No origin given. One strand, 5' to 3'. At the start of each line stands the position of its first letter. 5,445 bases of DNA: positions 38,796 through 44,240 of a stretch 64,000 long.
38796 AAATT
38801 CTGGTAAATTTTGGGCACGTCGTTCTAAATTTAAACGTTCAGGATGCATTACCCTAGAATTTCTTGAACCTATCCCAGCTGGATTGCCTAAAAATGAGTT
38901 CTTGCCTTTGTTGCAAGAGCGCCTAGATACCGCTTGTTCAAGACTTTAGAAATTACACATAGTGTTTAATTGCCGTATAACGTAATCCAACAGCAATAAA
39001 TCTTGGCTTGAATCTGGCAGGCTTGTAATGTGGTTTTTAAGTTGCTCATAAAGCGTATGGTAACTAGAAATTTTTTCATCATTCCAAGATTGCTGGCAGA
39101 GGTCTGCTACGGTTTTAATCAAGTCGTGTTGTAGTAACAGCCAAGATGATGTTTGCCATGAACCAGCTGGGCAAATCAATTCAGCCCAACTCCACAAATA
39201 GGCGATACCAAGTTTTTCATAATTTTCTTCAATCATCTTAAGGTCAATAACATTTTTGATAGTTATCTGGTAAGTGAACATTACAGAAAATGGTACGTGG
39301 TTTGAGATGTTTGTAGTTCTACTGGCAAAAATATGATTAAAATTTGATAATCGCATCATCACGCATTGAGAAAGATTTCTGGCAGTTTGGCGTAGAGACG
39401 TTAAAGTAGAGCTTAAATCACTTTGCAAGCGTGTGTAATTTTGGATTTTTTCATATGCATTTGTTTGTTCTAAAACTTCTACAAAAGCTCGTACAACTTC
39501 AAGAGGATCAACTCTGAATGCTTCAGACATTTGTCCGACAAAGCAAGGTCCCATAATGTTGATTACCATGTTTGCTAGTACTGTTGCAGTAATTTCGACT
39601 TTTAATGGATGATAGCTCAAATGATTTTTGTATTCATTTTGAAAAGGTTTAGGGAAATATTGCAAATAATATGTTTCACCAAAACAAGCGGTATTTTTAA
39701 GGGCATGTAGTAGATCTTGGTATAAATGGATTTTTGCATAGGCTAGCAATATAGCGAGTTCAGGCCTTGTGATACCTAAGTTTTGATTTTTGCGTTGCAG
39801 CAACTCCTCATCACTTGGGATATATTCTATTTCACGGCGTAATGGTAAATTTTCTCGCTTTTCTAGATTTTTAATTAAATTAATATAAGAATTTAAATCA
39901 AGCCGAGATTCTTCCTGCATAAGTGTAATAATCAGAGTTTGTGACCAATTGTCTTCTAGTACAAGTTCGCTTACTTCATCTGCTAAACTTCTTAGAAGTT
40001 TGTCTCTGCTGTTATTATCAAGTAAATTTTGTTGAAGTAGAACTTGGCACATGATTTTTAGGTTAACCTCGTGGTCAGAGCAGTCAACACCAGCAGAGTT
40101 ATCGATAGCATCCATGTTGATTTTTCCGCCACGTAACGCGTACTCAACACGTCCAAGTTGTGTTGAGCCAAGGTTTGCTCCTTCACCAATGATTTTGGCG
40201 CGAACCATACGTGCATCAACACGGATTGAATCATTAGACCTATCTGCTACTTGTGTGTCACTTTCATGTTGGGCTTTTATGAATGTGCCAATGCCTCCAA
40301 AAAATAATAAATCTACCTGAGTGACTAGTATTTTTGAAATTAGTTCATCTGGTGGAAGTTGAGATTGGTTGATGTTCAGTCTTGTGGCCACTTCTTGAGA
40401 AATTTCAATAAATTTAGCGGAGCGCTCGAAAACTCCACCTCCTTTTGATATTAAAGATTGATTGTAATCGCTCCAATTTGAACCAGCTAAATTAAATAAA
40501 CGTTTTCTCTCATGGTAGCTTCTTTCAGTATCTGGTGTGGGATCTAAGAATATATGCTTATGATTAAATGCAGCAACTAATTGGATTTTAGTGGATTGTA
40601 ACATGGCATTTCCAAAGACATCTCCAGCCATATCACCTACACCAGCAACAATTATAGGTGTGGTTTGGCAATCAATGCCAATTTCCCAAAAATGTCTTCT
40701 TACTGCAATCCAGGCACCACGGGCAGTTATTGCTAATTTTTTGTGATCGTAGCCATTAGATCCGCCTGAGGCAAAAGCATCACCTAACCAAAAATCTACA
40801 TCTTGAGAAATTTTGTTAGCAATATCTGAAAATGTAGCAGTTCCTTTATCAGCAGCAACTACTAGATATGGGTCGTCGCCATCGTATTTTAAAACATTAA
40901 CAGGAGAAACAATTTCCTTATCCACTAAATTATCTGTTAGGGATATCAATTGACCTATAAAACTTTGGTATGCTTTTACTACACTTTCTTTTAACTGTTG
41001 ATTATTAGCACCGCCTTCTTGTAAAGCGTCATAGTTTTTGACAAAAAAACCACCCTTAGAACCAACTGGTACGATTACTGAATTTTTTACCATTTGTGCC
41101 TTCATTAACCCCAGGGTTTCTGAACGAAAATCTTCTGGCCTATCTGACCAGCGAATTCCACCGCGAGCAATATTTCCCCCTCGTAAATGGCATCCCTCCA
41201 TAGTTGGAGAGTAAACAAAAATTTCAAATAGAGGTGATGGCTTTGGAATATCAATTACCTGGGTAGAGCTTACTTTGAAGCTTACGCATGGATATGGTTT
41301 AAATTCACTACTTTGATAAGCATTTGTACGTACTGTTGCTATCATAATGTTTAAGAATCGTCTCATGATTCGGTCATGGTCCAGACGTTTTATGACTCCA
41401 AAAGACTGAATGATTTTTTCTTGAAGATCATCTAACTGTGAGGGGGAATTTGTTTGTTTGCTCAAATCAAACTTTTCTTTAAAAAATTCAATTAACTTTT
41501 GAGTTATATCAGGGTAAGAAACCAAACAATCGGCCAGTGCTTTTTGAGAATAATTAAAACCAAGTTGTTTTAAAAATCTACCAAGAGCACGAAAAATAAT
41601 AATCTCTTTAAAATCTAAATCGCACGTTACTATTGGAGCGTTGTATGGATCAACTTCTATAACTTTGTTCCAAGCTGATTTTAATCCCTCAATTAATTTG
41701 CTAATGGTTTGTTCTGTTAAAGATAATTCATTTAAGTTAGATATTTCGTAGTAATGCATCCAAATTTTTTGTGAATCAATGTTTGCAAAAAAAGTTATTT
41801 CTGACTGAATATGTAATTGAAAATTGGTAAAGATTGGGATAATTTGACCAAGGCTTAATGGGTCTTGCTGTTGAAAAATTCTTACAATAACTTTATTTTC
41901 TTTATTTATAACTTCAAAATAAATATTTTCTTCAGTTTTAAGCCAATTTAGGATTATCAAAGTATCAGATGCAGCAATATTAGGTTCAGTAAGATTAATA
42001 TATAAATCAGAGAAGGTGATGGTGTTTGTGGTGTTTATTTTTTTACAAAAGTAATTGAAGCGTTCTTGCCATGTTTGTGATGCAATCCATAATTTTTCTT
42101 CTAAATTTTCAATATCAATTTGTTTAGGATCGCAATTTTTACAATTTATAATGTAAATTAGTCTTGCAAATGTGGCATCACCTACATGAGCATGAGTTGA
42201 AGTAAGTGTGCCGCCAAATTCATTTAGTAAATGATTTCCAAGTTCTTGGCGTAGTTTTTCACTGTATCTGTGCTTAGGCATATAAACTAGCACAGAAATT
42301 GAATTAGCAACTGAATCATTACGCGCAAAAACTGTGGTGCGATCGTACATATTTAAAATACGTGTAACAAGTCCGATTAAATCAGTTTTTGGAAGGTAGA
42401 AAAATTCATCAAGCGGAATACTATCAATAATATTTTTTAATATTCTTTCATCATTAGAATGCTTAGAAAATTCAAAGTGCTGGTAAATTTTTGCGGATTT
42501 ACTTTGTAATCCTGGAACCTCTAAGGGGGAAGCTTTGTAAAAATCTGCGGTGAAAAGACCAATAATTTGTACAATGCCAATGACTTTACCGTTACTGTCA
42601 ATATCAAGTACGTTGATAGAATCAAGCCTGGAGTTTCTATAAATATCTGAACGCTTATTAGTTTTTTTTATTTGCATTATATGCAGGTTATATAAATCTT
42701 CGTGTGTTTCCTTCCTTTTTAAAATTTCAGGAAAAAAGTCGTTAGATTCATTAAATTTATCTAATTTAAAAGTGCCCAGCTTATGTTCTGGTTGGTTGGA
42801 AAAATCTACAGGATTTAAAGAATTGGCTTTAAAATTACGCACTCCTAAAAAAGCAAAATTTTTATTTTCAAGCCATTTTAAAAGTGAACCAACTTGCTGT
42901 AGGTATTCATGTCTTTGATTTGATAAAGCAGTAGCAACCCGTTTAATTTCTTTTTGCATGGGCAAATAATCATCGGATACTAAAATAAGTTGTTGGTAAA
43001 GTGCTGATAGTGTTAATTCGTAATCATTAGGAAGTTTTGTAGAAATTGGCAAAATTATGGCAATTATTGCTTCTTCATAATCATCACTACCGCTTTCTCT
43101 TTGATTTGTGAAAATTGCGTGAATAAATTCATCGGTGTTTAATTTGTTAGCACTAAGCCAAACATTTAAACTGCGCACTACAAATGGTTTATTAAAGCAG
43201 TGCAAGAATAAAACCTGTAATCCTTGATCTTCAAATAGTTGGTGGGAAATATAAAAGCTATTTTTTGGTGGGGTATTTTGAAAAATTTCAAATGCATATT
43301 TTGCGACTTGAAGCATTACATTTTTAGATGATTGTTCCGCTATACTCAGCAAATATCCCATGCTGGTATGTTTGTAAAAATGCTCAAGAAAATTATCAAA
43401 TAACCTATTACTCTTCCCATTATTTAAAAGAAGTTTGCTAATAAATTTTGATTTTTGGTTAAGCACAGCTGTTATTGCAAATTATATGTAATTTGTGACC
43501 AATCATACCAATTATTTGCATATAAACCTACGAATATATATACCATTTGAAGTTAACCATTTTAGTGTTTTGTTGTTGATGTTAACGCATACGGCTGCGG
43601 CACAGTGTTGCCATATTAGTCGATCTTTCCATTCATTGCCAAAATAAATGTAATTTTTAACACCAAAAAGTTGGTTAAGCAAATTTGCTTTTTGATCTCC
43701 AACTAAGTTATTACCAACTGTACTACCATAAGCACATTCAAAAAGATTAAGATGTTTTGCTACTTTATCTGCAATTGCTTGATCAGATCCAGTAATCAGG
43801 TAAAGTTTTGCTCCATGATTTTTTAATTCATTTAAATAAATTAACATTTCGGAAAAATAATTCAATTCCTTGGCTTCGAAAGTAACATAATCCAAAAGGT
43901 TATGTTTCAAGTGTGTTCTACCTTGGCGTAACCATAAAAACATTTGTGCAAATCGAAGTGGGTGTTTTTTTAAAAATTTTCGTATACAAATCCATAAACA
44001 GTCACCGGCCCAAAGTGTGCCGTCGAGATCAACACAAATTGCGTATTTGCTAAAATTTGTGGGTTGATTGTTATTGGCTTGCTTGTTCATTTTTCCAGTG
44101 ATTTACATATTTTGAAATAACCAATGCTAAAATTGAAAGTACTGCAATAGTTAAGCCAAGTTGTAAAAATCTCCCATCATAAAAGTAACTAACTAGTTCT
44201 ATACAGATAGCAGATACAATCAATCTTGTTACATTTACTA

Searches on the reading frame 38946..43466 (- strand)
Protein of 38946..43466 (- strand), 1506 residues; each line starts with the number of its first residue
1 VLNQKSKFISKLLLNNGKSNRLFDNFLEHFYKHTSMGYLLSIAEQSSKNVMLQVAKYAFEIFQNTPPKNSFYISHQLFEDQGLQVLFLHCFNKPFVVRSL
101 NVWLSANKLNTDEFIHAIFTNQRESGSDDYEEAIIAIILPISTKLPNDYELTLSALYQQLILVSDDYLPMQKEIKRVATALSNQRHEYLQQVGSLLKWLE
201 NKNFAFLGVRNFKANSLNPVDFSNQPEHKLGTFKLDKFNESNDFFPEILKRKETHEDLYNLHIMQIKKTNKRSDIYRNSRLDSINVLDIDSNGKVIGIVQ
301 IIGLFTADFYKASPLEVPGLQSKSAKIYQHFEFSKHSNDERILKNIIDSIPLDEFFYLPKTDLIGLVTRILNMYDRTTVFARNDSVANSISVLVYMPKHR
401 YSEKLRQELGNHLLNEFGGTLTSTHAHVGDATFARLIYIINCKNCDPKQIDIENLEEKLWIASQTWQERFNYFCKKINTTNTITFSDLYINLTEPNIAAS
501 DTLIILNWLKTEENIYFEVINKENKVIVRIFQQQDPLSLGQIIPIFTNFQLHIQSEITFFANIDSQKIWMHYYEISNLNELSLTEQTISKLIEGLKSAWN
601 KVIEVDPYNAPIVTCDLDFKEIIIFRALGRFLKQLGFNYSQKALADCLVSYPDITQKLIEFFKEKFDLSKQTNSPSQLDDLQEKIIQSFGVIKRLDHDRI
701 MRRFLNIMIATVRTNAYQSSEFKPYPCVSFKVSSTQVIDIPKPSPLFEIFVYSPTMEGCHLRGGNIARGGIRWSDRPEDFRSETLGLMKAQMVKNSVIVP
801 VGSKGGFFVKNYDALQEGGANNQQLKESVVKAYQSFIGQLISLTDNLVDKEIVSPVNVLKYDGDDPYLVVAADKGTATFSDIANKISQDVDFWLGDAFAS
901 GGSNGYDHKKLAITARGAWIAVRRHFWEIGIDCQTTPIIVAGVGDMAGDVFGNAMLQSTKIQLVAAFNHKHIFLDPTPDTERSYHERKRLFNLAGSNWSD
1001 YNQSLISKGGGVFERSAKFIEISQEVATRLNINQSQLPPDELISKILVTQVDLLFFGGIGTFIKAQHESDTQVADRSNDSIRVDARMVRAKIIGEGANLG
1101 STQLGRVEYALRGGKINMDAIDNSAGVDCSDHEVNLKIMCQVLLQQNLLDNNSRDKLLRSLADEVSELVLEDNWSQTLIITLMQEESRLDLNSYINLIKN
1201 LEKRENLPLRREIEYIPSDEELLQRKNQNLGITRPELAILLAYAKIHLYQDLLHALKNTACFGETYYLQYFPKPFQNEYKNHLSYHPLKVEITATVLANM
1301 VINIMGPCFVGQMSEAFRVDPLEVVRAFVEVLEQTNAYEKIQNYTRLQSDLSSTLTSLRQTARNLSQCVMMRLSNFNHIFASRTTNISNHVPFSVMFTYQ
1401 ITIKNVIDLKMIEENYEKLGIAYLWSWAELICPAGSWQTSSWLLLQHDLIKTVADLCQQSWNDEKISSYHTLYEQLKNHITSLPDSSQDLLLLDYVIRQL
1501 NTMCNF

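Call 39: search_protein_families(library=pfam, proteins=[window:38946-43466:-], max_evalue=0.00001)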
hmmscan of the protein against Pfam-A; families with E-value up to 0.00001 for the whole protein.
window:38946-43466:- (1506 aa): 5 families
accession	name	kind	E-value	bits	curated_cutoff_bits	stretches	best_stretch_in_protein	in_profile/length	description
PF05088.18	Bac_GDH_CD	-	3.1e-231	768.6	22.8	1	686-1181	3-495/497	Bacterial NAD-glutamate dehydrogenase, catalytic domain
PF21074.2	GDH_C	-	4e-28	99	26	1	1230-1351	2-123/339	Glutamate dehydrogenase, C-terminal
PF21078.2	GDH_HM3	-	6.5e-17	61.8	24.6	1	603-667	1-65/66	Glutamate dehydrogenase, helical motif 3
PF21076.3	GDH_ACT2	-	1.3e-16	61.3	22.8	1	379-467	2-90/90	Glutamate dehydrogenase, ACT2 domain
PF21073.2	GDH_HM1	-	1.3e-07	31.9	21.2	1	317-376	1-60/60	Glutamate dehydrogenase, helical motif 1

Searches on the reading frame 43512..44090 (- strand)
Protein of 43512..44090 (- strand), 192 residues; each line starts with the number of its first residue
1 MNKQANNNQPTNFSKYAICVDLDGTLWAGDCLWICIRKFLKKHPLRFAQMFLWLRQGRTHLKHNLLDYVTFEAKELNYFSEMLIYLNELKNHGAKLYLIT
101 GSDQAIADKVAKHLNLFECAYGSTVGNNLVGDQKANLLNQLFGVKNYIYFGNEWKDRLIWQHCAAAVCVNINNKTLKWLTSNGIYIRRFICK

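Call 39: search_protein_families(library=pfam, proteins=[window:43512-44090:-], max_evalue=0.00001)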
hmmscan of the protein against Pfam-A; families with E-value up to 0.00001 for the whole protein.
window:43512-44090:- (192 aa): 2 families
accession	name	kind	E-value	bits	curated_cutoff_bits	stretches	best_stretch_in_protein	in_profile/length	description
PF00702.32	Hydrolase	-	3.9e-07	31.1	26.4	0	39-131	61-151/191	haloacid dehalogenase-like hydrolase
PF12710.13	HAD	-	3.2e-06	28.1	27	0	20-140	3-161/189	haloacid dehalogenase-like hydrolase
